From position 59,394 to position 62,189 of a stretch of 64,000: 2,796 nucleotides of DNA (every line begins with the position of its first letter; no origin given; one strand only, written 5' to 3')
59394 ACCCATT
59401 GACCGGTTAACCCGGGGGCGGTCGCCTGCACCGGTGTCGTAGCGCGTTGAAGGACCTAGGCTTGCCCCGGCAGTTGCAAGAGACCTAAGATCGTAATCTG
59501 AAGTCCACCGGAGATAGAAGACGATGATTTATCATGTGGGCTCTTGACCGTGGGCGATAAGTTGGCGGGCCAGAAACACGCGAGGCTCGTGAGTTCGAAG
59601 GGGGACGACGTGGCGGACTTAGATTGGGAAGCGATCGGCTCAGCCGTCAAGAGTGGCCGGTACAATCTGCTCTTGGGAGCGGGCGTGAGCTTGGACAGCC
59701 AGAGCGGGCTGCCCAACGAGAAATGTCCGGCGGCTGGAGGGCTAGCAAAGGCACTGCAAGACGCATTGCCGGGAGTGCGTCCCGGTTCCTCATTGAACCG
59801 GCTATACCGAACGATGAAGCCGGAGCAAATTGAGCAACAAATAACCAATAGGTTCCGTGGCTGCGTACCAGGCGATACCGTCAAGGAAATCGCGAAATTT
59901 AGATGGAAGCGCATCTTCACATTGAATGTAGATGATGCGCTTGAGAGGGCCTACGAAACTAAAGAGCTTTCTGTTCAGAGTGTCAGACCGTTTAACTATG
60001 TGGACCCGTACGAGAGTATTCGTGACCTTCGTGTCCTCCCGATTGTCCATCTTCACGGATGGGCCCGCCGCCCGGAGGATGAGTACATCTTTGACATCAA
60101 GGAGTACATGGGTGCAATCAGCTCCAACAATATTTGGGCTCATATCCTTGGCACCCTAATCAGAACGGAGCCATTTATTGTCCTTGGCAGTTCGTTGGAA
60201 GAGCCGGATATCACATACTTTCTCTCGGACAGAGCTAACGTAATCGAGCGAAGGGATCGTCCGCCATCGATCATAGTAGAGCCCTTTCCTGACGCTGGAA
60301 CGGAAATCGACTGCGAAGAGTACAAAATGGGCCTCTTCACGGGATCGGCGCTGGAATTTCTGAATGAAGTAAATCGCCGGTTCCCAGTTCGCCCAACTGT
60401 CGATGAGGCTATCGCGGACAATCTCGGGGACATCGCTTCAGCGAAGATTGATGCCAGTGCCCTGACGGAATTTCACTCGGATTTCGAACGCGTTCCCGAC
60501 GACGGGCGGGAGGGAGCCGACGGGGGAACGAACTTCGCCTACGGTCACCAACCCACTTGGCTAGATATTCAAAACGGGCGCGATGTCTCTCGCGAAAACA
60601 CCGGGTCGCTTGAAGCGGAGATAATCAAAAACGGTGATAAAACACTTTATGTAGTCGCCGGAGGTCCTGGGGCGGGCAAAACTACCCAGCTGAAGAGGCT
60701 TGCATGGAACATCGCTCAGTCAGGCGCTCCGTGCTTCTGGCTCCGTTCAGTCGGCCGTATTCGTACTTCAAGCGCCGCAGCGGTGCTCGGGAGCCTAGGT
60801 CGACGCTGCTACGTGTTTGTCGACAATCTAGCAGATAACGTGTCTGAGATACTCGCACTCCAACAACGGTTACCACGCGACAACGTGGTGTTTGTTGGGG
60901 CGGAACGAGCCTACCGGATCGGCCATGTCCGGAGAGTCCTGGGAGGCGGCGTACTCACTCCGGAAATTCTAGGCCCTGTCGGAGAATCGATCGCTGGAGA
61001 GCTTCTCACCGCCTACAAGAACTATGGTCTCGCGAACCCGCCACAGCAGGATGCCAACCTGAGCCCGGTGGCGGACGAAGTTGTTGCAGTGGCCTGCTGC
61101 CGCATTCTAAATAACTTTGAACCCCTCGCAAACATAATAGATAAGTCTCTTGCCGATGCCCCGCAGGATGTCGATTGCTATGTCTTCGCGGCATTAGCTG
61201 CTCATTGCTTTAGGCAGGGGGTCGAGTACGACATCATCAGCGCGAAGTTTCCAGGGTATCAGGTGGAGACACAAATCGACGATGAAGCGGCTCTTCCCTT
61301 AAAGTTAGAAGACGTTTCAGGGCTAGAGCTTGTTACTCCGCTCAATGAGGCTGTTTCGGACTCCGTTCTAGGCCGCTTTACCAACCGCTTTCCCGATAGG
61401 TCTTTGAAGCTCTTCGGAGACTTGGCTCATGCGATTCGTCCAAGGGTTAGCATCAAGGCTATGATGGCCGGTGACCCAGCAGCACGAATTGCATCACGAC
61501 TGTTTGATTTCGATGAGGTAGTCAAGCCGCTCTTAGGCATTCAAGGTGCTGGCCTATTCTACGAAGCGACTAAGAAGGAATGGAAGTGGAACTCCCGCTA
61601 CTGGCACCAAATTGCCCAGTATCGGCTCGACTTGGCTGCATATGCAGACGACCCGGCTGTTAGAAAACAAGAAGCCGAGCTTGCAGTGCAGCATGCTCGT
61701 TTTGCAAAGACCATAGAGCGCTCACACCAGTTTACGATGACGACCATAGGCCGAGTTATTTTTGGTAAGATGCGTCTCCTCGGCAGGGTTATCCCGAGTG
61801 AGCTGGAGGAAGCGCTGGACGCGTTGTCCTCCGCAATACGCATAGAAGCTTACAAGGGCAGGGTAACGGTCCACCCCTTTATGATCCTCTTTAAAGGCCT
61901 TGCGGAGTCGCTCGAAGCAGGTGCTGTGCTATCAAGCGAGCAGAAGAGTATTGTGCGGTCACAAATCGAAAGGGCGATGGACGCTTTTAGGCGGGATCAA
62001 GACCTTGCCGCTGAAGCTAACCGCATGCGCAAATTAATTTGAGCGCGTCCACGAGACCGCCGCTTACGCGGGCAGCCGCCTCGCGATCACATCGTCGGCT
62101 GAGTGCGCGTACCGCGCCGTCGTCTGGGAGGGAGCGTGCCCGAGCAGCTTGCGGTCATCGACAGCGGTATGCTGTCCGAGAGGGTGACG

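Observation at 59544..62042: Single-gene SIR2-like / P-loop NTPase / helical-repeat protein: candidate NAD+-depleting STAND-type antiphage sensor of uncertain family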

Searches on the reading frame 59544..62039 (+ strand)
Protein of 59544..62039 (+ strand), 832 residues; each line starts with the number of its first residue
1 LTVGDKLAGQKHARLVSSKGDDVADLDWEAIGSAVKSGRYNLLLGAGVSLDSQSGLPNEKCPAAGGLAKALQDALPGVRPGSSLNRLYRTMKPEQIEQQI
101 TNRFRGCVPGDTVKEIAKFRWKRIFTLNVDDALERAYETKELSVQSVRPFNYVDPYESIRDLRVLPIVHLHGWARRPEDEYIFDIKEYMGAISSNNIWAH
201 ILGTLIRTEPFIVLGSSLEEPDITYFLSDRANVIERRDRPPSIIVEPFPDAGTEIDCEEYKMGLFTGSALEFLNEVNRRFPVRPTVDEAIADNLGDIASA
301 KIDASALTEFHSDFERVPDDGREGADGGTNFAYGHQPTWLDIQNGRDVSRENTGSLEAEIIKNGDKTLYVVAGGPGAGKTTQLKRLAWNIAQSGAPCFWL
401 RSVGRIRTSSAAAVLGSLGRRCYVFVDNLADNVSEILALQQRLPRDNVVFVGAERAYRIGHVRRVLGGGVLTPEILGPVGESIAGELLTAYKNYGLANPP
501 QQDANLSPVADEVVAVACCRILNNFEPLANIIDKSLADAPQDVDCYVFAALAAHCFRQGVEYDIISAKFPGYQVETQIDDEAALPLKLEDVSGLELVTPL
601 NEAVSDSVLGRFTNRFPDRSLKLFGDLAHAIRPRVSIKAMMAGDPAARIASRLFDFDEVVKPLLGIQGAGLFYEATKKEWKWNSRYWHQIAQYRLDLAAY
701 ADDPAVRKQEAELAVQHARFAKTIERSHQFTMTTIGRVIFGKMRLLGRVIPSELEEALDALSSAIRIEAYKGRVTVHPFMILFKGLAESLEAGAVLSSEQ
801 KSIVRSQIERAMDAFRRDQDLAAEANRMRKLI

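Call 4: search_protein_families(library=pfam, proteins=[window:59544-62039:+], max_evalue=1)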
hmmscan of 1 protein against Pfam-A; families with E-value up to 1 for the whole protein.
window:59544-62039:+ (832 aa): 15 families
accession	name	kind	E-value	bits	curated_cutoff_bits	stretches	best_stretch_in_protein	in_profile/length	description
PF25199.1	nSTAND_NTPase5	-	1.2e-20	74.2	34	1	330-458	2-136/145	Novel STAND NTPase 5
PF13289.12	SIR2_2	-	5.8e-12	46.3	24.5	1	123-253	2-125/141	SIR2-like domain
PF13604.12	AAA_30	-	0.0066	16.6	27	1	365-416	17-63/191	AAA domain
PF24404.1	nSTAND_NTPase7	-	0.007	15.8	27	1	366-398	13-44/399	Novel STAND NTPase 7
PF13521.12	AAA_28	-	0.026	15.2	27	1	369-398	2-28/164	AAA domain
PF13245.12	AAA_19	-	0.033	14.8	25.1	1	363-394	8-39/134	AAA domain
PF06414.18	Zeta_toxin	-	0.04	13.8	22.3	1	363-387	13-37/199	Zeta toxin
PF05729.18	NACHT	-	0.049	13.9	26.7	1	369-441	3-81/167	NACHT domain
PF13207.12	AAA_17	-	0.058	14.1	27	1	373-387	2-16/136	AAA domain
PF13481.12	AAA_25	-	0.069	13.2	27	1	366-408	33-70/195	AAA domain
PF20720.3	nSTAND3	-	0.099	12.8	27.2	1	368-406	19-57/155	Novel STAND NTPase 3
PF24883.2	NPHP3_N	-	0.15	12.7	24.8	1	363-438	19-95/164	Nephrocystin 3, N-terminal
PF13401.12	AAA_22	-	0.19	12.5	27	1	365-391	4-30/130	AAA domain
PF13191.12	AAA_16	-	0.23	12.4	32.6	0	362-395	20-53/167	AAA ATPase domain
PF01443.25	Viral_helicase1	-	0.27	11.5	21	1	370-393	2-24/228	Viral superfamily 1 RNA helicase core domain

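Call 5: search_protein_families(library=padloc, proteins=[window:59544-62039:+], max_evalue=1)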
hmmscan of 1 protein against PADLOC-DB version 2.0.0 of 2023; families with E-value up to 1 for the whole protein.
window:59544-62039:+ (832 aa): 5 families
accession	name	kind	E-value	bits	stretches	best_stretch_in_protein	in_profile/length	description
PDLC00407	ThsA1|ThsA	-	8.2e-06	22.7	1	92-240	73-218/478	STALD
PDLC04140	mad8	-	3.6e-05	21.4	1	366-401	27-58/314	mads_8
PDLC00409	ThsA1|ThsA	-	4.7e-05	20.9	1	95-229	77-208/242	STALD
PDLC02170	Avs5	-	0.001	15.2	1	100-219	99-216/771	-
PDLC05064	PDC-S68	-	0.078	8.6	1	365-401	699-735/1273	-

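Call 6: search_protein_families(library=ncbifam, proteins=[window:59544-62039:+], max_evalue=1)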
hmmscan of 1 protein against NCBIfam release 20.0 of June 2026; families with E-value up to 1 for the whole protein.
window:59544-62039:+ (832 aa): 5 families
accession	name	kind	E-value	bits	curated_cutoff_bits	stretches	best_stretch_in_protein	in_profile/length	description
NF041814.1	Avs5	equivalog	2e-05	22.7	1000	1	94-219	93-216/763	AVAST type 5 anti-phage protein Avs5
TIGR01447.1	recD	equivalog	0.035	12.7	310.15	1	366-389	163-186/597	exodeoxyribonuclease V subunit alpha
NF005319.0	PRK06851.1-5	equivalog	0.077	12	739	1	359-414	41-93/360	hypothetical protein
TIGR01448.2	helicase_RecD2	equivalog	0.078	11.1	500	1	364-389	329-354/713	SF1B family DNA helicase RecD2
NF011100.0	PRK14527.1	equivalog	0.12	12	154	0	369-389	9-29/191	adenylate kinase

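Call 7: find_homologous_proteins(query=window:59544-62039:+, max_evalue=0.001)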
Query window:59544-62039:+ (832 aa): 82 proteins with E <= 0.001 among 8000 candidates.
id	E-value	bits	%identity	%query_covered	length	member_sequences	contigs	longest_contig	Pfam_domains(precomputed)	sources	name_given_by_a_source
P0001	0.0e+0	1782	100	94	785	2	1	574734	PF13289.13,PF25199.2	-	-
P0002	0.0e+0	1212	64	97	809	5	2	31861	PF13289.13,PF25199.2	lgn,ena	-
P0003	0.0e+0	1210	65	97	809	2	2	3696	PF13289.13,PF25199.2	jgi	jgi:hypothetical protein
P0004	0.0e+0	1185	62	97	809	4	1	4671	PF13289.13,PF25199.2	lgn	-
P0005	0.0e+0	1176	62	97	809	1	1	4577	PF13289.13,PF25199.2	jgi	jgi:SIR2-like domain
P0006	0.0e+0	1169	61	97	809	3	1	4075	PF13289.13,PF25199.2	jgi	jgi:hypothetical protein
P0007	0.0e+0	1146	62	97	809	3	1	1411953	PF13289.13,PF25199.2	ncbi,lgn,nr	ncbi:MAG: SIR2 family protein [Rhodopseudomonas sp.]|nr:SIR2 family protein [Rhodopseudomonas sp.]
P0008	0.0e+0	1142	61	97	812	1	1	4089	PF13289.13,PF25199.2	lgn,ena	-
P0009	0.0e+0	1140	61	97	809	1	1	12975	PF13289.13,PF25199.2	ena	-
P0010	0.0e+0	1130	61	97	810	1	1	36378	PF13289.13,PF25199.2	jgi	-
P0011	0.0e+0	1114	59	97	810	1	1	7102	PF13289.13,PF25199.2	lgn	-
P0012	0.0e+0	1109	59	97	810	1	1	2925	PF13289.13,PF25199.2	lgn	-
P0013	0.0e+0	1100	59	97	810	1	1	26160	PF13289.13,PF25199.2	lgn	-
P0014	0.0e+0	1098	62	91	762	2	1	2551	PF13289.13,PF25199.2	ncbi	ncbi:MAG: SIR2 family protein, partial [Nitratireductor sp.]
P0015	0.0e+0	1084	57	97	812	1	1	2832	PF13289.13,PF25199.2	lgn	-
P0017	0.0e+0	1070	58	97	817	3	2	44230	PF13289.13,PF25199.2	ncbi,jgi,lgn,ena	-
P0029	4.3e-273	927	52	96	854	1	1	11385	PF13289.13,PF25199.2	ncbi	-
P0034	1.9e-242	825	48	94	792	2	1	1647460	PF13289.13,PF25199.2,PF20720.4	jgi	jgi:GTPase SAR1 family protein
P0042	8.0e-154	532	38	96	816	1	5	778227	PF13289.13,PF25199.2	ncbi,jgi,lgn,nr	ncbi:MAG: SIR2 family protein [Hydrogenophilaceae bacterium]|jgi:hypothetical protein|nr:SIR2 family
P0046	2.5e-145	504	36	97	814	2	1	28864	PF13289.13,PF25199.2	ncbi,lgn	-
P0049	1.3e-143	498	36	97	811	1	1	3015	PF13289.13,PF24404.2,PF25199.2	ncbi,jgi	jgi:hypothetical protein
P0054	2.3e-138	481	34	97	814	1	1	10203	PF13289.13,PF25199.2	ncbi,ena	-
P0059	1.6e-128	448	34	95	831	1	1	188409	PF13289.13,PF25199.2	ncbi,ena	-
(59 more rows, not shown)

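Call 8: search_solved_structures(query=window:59544-62039:+, max_evalue=1, show_alignments=2)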
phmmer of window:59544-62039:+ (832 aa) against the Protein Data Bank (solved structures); distinct sequences matched with E-value up to 1: 5.
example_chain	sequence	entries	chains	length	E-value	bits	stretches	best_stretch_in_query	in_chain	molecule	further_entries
7uxt_B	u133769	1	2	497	0.0077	17.7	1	31-257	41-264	USG protein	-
9jap_A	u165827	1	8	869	0.027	15.9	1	115-455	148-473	SIR2-like domain-containing protein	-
9nah_A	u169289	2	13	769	0.12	13.8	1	100-222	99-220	SIR2 family protein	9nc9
8a22_Bw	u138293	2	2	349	0.51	11.7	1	306-387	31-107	mS29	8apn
8apo_Bw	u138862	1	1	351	0.51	11.7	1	306-387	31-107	mS29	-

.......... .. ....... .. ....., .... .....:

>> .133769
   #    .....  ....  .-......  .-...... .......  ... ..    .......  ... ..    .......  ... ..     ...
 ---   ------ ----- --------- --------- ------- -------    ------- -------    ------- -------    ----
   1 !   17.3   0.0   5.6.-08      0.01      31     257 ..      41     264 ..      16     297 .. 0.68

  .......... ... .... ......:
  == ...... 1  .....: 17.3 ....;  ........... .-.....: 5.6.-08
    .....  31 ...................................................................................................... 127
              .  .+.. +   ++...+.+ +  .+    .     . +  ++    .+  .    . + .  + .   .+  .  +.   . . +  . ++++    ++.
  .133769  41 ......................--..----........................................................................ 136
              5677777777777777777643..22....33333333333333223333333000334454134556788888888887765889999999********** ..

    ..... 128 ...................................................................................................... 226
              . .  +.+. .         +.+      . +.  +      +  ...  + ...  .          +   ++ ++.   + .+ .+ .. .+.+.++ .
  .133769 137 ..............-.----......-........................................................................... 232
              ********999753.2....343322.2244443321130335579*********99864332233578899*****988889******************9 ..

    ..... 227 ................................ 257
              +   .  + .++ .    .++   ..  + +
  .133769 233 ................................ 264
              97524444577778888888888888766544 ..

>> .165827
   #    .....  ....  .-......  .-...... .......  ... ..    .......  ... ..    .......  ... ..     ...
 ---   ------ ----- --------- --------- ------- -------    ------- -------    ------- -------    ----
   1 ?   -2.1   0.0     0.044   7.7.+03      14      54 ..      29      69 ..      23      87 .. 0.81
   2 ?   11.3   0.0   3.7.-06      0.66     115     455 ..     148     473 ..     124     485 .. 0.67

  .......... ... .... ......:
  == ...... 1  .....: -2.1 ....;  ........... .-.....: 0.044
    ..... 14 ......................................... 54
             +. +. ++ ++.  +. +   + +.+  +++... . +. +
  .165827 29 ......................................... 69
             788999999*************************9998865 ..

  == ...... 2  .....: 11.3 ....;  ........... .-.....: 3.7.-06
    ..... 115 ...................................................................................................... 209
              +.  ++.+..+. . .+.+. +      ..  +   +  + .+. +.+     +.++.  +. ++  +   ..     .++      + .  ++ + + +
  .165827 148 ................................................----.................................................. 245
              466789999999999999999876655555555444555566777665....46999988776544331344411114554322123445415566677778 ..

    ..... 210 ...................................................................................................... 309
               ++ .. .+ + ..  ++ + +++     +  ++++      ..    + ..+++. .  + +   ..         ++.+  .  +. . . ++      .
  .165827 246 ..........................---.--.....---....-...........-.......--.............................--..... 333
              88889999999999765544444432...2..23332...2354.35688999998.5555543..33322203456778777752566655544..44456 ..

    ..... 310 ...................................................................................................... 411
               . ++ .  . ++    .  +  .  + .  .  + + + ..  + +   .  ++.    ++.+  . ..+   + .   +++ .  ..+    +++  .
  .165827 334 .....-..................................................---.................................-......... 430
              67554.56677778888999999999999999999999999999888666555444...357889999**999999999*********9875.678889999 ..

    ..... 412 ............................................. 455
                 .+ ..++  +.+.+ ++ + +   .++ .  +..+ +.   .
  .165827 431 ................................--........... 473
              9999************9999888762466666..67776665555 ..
